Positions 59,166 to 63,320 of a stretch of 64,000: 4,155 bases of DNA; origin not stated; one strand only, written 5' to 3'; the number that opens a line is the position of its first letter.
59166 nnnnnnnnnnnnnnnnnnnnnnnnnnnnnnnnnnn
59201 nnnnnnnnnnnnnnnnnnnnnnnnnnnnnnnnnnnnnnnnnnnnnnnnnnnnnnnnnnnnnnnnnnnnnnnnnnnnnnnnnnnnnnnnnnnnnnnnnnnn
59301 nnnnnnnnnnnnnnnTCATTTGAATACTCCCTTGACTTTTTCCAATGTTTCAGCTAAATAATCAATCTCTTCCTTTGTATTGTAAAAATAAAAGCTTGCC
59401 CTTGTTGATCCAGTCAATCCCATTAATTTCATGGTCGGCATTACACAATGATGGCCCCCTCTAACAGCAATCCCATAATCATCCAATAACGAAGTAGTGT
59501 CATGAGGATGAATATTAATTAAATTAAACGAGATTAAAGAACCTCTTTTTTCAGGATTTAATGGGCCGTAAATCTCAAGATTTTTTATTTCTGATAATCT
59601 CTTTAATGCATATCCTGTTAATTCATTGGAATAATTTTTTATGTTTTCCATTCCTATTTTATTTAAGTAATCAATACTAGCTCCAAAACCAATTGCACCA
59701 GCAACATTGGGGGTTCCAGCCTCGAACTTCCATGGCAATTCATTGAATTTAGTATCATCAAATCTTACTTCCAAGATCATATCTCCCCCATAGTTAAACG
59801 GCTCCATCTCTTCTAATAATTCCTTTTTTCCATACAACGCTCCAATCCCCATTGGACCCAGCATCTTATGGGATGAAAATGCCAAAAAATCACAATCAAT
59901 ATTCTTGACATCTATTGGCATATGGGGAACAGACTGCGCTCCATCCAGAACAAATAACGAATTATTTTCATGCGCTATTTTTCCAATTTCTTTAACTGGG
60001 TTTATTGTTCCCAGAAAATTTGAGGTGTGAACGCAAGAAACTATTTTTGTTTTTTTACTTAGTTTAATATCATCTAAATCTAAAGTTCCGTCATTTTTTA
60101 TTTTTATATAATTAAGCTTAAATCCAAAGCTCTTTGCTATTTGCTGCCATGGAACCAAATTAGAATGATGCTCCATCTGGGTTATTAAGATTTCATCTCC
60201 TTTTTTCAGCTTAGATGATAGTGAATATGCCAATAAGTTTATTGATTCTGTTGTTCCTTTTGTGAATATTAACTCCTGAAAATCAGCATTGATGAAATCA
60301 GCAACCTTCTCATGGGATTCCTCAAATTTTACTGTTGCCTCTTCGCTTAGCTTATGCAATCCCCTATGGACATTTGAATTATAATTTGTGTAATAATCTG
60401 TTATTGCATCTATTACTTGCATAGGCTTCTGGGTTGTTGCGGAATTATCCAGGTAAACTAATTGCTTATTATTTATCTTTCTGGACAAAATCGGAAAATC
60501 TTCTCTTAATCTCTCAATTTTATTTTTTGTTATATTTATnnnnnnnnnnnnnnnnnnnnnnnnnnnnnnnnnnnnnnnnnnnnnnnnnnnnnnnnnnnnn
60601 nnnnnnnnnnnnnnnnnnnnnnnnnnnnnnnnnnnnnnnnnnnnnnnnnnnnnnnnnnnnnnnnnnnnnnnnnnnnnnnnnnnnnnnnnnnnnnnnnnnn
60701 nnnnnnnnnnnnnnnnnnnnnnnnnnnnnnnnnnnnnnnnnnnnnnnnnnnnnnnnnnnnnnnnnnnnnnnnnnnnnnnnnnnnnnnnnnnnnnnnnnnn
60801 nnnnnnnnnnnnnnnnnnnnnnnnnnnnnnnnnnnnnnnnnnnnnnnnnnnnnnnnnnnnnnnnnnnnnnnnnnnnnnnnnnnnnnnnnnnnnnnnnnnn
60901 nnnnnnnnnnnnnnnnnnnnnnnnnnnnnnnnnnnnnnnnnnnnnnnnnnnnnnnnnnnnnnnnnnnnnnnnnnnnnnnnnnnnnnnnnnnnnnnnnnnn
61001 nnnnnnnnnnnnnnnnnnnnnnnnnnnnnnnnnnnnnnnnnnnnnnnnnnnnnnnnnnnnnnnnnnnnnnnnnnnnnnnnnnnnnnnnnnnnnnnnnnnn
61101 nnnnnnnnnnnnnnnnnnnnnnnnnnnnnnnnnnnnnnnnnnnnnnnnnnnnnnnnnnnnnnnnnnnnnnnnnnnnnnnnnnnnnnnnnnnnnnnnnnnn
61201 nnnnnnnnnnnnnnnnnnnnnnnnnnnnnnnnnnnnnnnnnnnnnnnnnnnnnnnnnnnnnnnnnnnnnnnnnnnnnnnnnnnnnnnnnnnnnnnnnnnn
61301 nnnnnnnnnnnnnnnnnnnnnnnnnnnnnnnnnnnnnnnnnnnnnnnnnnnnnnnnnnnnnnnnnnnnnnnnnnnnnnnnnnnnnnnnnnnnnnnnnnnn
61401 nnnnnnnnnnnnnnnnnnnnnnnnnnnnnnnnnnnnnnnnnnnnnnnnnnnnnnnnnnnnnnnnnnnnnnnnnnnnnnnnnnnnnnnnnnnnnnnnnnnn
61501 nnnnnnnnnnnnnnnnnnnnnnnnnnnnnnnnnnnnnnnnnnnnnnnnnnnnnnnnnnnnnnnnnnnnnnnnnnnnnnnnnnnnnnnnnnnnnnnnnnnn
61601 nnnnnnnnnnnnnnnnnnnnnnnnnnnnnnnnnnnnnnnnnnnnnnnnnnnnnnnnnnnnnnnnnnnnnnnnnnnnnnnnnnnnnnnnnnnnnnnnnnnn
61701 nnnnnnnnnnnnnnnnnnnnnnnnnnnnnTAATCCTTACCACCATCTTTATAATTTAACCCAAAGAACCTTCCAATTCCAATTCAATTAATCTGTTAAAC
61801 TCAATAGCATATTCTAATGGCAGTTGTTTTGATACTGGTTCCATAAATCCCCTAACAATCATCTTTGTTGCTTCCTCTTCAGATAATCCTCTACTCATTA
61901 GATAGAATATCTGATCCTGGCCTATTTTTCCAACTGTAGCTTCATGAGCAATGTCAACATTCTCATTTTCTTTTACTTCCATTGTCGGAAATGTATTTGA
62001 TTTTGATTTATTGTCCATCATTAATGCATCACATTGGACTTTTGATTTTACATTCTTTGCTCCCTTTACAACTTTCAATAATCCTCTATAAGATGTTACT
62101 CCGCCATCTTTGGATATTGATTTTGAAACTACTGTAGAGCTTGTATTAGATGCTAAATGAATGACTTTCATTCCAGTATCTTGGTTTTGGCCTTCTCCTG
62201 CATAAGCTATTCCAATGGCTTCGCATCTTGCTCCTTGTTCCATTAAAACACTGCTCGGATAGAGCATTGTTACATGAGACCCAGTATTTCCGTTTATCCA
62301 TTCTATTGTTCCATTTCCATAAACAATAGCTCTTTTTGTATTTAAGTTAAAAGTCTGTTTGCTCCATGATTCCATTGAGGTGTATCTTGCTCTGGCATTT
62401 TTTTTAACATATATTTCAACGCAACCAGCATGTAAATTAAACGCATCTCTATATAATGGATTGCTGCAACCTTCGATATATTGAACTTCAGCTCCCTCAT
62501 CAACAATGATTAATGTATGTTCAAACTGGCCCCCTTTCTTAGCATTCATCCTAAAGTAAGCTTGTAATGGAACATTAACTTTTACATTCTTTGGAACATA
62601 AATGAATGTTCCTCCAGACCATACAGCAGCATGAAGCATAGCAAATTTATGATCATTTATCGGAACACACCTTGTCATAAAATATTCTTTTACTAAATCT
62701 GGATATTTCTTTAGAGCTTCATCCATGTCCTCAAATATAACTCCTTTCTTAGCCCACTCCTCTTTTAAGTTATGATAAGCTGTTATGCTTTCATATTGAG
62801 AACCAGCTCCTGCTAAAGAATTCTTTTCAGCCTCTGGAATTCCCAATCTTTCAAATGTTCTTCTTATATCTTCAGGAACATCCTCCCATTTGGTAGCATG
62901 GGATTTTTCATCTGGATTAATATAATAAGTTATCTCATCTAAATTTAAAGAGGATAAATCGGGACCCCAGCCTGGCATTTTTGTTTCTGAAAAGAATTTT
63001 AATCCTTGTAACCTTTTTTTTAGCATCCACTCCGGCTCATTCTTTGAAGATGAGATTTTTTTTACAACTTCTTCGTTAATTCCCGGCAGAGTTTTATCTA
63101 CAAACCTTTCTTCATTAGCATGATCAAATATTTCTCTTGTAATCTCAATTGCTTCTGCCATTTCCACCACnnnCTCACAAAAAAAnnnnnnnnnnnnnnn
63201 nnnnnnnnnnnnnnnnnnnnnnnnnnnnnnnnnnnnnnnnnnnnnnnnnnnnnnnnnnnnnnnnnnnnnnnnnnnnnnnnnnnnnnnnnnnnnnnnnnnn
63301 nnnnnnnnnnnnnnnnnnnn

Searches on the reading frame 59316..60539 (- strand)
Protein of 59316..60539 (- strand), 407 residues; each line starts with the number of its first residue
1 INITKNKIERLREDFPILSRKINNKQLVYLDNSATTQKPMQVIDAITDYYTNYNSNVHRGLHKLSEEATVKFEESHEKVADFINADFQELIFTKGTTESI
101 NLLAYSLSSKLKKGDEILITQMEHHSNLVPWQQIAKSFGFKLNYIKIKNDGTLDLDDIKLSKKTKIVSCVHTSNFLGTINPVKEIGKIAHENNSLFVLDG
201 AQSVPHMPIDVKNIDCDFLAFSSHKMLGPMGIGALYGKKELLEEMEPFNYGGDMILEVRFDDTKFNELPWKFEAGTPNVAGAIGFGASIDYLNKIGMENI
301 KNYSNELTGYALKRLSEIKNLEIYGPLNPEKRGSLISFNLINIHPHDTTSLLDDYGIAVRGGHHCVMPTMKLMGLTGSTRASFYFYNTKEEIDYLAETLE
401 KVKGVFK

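Call 8: search_protein_families(library=pfam, proteins=[window:59316-60539:-], max_evalue=0.001)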
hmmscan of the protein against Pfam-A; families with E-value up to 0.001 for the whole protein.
window:59316-60539:- (407 aa): 2 families
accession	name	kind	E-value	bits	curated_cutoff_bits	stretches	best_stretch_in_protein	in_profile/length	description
PF00266.25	Aminotran_5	-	1.4e-156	521.6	21.5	1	28-395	1-371/371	Aminotransferase class-V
PF01212.27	Beta_elim_lyase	-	0.00011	22.1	27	1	86-244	46-218/288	Beta-eliminating lyase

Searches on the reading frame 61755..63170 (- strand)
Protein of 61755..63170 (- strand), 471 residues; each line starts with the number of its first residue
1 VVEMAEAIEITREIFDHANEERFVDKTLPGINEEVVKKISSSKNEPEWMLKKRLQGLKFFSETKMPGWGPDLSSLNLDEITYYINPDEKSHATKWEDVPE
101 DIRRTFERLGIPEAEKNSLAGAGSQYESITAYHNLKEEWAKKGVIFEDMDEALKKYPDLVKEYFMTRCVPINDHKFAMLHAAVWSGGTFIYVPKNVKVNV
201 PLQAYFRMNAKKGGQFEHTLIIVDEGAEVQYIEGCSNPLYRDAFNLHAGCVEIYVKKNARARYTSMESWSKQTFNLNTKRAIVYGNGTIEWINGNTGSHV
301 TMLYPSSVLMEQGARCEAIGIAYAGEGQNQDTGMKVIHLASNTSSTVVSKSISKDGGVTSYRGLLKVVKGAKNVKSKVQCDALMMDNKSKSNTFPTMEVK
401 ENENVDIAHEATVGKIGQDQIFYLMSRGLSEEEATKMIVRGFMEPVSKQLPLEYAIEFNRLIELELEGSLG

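Call 8: search_protein_families(library=pfam, proteins=[window:61755-63170:-], max_evalue=0.001)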
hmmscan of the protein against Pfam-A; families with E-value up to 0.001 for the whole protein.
window:61755-63170:- (471 aa): 2 families
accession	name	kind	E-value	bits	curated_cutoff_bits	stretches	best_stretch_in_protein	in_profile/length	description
PF01458.23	SUFBD_core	-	1.7e-80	270.3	27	1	206-442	1-232/232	SUF system FeS cluster assembly, SufBD core domain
PF19295.5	SufBD_N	-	3.7e-09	36.9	23.5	1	136-203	105-171/172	SufBD protein N-terminal region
